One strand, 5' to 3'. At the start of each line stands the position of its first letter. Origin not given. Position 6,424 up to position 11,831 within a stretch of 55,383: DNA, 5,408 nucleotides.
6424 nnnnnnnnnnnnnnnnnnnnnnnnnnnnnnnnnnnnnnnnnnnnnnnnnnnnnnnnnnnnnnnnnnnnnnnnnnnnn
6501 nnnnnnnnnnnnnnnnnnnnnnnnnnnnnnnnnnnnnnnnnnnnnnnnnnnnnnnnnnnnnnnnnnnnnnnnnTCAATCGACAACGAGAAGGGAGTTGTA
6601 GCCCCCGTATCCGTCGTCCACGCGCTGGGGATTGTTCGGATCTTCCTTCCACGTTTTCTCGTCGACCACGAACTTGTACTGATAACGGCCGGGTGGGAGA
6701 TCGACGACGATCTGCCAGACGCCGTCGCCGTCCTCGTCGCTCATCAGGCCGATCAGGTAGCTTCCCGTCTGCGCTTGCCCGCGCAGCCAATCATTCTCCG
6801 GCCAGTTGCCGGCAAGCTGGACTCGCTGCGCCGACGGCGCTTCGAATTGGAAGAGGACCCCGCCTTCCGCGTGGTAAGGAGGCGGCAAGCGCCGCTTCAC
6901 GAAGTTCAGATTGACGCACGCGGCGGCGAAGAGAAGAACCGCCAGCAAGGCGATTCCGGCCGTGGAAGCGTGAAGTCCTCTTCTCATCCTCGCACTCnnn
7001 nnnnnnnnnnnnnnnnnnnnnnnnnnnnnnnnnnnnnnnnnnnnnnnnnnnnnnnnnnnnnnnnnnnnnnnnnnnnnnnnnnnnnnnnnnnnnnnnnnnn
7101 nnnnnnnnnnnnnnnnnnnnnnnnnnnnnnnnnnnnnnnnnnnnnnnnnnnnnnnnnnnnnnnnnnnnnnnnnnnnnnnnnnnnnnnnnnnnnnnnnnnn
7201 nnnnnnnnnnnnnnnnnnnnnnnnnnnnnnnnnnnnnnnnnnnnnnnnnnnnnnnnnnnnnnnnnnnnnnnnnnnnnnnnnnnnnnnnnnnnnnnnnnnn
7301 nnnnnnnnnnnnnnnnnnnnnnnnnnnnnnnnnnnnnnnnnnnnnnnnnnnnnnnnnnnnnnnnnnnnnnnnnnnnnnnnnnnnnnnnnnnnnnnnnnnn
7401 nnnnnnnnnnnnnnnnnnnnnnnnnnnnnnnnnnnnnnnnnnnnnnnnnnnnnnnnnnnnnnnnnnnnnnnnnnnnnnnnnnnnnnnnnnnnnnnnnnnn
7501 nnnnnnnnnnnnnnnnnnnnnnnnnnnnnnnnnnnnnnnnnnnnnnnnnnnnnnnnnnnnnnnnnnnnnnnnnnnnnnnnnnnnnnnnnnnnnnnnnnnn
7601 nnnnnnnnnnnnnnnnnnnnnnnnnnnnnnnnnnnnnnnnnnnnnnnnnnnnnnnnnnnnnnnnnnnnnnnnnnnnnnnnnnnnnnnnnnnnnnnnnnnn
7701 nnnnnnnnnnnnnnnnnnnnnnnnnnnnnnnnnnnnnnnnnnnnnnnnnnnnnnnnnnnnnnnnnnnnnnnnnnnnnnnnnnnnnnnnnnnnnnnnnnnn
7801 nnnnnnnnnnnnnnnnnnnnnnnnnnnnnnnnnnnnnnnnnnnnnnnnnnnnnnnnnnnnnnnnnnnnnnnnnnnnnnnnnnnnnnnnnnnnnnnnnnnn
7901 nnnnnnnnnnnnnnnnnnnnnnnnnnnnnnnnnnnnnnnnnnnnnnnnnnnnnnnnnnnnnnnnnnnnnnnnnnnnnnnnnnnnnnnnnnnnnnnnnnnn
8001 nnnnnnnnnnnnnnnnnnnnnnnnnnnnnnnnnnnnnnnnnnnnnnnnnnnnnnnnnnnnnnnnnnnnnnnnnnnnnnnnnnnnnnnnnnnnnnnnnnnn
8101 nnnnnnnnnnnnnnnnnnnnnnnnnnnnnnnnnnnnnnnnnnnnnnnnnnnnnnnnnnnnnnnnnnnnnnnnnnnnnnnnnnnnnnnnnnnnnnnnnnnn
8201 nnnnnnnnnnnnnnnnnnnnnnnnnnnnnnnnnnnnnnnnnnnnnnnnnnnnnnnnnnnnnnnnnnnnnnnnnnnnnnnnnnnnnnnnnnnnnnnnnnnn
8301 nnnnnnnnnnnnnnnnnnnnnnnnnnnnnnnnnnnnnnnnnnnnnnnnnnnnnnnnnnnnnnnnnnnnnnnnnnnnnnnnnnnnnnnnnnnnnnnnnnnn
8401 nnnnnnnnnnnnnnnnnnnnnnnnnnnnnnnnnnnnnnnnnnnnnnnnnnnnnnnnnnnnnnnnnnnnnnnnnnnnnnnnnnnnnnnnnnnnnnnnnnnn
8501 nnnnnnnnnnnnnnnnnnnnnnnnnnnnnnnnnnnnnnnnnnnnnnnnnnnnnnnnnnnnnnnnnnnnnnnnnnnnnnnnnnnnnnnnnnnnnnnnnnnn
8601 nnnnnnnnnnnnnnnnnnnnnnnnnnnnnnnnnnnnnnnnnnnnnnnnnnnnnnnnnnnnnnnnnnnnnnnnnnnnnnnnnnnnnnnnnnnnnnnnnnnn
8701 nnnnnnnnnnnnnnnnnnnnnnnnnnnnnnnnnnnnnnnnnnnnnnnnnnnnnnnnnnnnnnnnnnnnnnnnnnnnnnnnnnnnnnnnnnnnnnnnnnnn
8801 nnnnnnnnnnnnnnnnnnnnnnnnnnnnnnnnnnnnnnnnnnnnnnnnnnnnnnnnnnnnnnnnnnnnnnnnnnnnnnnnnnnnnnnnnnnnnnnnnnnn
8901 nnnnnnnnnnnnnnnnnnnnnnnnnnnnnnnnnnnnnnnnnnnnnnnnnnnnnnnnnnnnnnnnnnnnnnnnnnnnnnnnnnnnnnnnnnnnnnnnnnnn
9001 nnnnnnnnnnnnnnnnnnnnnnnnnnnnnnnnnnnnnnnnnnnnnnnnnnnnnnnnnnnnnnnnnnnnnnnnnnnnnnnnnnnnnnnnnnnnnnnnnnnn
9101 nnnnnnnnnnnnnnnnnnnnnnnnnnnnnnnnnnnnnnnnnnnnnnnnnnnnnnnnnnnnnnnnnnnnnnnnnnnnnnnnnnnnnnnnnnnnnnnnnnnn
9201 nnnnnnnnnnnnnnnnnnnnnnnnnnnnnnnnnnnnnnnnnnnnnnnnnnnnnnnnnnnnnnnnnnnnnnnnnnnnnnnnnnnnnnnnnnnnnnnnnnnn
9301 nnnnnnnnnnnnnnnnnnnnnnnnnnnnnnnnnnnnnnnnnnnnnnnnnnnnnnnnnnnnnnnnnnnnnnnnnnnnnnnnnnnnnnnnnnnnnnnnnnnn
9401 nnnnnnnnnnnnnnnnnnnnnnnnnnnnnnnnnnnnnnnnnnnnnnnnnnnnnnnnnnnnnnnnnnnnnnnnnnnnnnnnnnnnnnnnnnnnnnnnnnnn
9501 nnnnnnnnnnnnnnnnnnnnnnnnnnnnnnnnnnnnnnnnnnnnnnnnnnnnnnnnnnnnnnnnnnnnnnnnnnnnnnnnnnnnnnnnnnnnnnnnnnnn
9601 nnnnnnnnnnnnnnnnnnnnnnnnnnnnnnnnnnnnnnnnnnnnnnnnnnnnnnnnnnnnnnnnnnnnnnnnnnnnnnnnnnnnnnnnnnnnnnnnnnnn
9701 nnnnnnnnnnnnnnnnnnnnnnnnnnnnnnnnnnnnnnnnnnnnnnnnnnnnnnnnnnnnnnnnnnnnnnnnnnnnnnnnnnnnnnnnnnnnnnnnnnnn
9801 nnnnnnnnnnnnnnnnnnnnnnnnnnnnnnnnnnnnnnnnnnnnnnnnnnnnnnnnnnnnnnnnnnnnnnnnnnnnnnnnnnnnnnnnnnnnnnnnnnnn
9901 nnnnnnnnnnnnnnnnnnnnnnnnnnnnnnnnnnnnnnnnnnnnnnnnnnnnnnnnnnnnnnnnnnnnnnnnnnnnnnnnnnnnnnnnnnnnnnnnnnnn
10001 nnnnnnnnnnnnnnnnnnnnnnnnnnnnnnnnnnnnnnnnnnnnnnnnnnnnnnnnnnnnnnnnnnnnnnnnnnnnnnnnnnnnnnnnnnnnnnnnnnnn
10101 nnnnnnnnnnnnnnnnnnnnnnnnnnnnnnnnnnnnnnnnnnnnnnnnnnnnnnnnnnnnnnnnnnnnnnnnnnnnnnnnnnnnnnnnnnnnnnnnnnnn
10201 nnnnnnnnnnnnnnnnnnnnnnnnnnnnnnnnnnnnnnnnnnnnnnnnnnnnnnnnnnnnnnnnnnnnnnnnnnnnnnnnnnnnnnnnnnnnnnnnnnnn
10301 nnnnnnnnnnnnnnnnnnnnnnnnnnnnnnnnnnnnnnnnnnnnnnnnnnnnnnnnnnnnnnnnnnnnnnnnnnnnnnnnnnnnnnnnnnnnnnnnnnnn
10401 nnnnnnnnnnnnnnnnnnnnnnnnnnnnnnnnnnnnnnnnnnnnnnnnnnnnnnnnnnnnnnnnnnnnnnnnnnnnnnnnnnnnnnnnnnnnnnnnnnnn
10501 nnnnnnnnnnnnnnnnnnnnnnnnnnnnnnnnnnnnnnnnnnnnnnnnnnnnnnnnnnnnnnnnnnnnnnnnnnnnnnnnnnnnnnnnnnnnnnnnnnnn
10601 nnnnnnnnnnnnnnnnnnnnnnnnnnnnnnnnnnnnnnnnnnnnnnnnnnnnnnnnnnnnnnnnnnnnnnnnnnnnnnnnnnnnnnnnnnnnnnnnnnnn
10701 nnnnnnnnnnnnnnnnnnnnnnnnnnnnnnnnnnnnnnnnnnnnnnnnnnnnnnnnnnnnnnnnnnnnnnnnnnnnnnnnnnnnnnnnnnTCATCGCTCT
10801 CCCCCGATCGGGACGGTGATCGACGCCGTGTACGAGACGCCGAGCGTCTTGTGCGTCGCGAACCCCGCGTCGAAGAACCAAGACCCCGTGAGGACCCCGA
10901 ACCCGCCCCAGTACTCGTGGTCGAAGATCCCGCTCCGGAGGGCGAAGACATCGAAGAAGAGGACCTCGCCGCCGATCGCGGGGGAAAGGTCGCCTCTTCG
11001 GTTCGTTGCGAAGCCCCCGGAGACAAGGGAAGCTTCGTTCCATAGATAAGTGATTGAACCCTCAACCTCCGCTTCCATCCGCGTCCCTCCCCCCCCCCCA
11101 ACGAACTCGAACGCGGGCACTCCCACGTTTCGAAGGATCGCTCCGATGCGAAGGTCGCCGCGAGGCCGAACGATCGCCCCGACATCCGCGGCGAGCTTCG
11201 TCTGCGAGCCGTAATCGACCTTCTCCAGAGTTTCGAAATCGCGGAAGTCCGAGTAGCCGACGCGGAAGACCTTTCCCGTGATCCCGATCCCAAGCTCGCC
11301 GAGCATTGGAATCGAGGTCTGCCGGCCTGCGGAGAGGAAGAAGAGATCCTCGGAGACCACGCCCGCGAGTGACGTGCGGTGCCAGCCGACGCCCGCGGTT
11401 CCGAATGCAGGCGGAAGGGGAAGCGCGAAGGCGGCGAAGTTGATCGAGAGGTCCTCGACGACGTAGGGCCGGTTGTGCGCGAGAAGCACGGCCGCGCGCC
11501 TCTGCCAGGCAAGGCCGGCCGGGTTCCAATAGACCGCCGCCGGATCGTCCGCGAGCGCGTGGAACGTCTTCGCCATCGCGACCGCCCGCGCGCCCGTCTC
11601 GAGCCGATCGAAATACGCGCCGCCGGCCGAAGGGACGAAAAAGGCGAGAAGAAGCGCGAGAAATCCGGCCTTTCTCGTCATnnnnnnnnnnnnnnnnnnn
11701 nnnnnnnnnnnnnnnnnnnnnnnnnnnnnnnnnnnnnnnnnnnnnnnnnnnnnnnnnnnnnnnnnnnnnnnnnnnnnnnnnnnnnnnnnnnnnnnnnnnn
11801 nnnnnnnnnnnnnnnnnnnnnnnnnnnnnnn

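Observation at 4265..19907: Sus-independent cell-surface alpha-glucan capture locus organised around seven CBM48 modules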

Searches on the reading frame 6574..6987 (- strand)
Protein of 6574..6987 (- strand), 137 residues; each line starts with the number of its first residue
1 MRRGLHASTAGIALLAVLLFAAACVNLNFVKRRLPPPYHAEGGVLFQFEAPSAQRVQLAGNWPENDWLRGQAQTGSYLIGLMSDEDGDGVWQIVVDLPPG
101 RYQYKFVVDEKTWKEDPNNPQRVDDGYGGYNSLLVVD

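Call 62: search_protein_families(library=pfam, proteins=[window:6574-6987:-], max_evalue=0.1)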
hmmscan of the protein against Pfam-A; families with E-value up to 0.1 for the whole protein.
window:6574-6987:- (137 aa): 3 families
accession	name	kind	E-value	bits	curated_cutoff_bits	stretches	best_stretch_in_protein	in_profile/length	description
PF16561.11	AMPK1_CBM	-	5.3e-09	36.6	26.8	1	53-136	11-79/85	Glycogen recognition site of AMP-activated protein kinase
PF02922.24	CBM_48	-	3.6e-05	24.5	22.4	1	41-117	9-81/83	Carbohydrate-binding module 48 (Isoamylase N-terminal domain)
PF22058.2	X25_BaPul_like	-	9.4e-05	22.9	27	1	82-116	27-59/87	Pullulanase X25 domain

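Call 74: search_protein_families(library=ncbifam, proteins=[window:6574-6987:-], max_evalue=0.001)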
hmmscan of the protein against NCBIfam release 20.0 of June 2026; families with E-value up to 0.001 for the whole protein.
window:6574-6987:- (137 aa): 0 families

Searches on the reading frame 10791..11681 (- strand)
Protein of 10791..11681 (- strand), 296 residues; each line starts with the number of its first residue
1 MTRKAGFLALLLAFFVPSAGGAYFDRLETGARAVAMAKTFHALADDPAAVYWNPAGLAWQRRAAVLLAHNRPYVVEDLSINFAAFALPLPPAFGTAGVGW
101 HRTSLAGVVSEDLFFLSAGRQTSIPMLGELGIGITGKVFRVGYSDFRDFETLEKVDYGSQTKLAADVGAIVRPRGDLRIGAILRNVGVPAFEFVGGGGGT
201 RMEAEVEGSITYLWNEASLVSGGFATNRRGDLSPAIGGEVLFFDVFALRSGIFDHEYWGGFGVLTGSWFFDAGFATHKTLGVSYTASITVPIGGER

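Call 5: search_protein_families(library=pfam, proteins=[window:10791-11681:-], max_evalue=0.01)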
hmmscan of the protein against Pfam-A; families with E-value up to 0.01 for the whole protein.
window:10791-11681:- (296 aa): 1 family
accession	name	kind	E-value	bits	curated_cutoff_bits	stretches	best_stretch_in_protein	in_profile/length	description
PF03349.22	Toluene_X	-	0.0074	15.2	29.7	0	16-68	7-58/421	Outer membrane protein transport protein (OMPP1/FadL/TodX)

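Call 7: search_protein_families(library=ncbifam, proteins=[window:10791-11681:-], max_evalue=0.01)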
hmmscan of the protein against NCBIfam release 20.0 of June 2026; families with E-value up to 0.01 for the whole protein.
window:10791-11681:- (296 aa): 2 families
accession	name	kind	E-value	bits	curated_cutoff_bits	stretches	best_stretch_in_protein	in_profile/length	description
NF033709.1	PorV_fam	subfamily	1.9e-12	47.4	90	1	25-111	7-95/326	PorV/PorQ family protein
NF052325.1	PorVQ2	equivalog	1e-07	31.2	325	1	28-70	33-76/354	putative type IX sorting system protein PorV2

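Call 37: search_solved_structures(query=A3, max_evalue=10)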
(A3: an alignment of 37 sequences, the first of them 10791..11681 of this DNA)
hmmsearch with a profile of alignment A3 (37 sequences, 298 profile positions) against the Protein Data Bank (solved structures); distinct sequences matched with E-value up to 10: 8.
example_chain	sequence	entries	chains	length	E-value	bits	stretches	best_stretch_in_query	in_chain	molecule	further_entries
6h3i_F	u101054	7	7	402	1.5e-10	43.9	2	25-86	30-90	PorV | Type IX secretion system protein PorV domain-containing protein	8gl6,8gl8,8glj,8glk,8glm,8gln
6z37_A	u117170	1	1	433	0.03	16.6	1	27-63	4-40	TodX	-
3brz_A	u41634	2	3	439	0.033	16.5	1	27-63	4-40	TodX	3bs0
6z38_A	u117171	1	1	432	0.034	16.5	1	27-63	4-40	TodX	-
9lab_B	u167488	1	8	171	0.25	13.6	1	1-64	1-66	MSHA major pilin subunit MshA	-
6z34_A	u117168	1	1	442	0.75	12.1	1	26-66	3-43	CymD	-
6xu6_CQ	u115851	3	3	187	1.8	10.8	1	217-255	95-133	60S ribosomal protein L18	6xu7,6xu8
4v6w_CQ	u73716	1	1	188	1.9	10.8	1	217-255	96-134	60S ribosomal protein L18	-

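Call 80: search_protein_families(library=ncbifam, alignment_id=A3, max_evalue=0.01)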
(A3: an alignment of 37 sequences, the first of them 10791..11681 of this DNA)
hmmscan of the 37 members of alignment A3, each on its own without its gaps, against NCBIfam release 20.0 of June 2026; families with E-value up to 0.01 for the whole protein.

A. member 1, window:10791-11681:- (296 aa): 2 families
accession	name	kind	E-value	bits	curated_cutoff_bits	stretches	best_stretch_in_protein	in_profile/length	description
NF033709.1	PorV_fam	subfamily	1.9e-12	47.4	90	1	25-111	7-95/326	PorV/PorQ family protein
NF052325.1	PorVQ2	equivalog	1e-07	31.2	325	1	28-70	33-76/354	putative type IX sorting system protein PorV2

B. families by the number of members that match (of 37 scanned): 7 families
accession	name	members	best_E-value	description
NF033709.1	PorV_fam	37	1.1e-24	PorV/PorQ family protein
NF052325.1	PorVQ2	35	4.9e-13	putative type IX sorting system protein PorV2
NF033710.1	T9SS_OM_PorV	22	1.7e-09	type IX secretion system outer membrane channel protein PorV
NF033711.1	T9SS_PorQ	16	2.7e-08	type IX secretion system protein PorQ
TIGR03519.1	T9SS_PorP_fam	8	2.9e-08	PorP/SprF family type IX secretion system membrane protein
NF050080.1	pilus_FilD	7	0.0003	putative pilus system OmpP1/FadL family transporter FilD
NF007988.0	PRK10716.1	1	0.0014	long-chain fatty acid transporter FadL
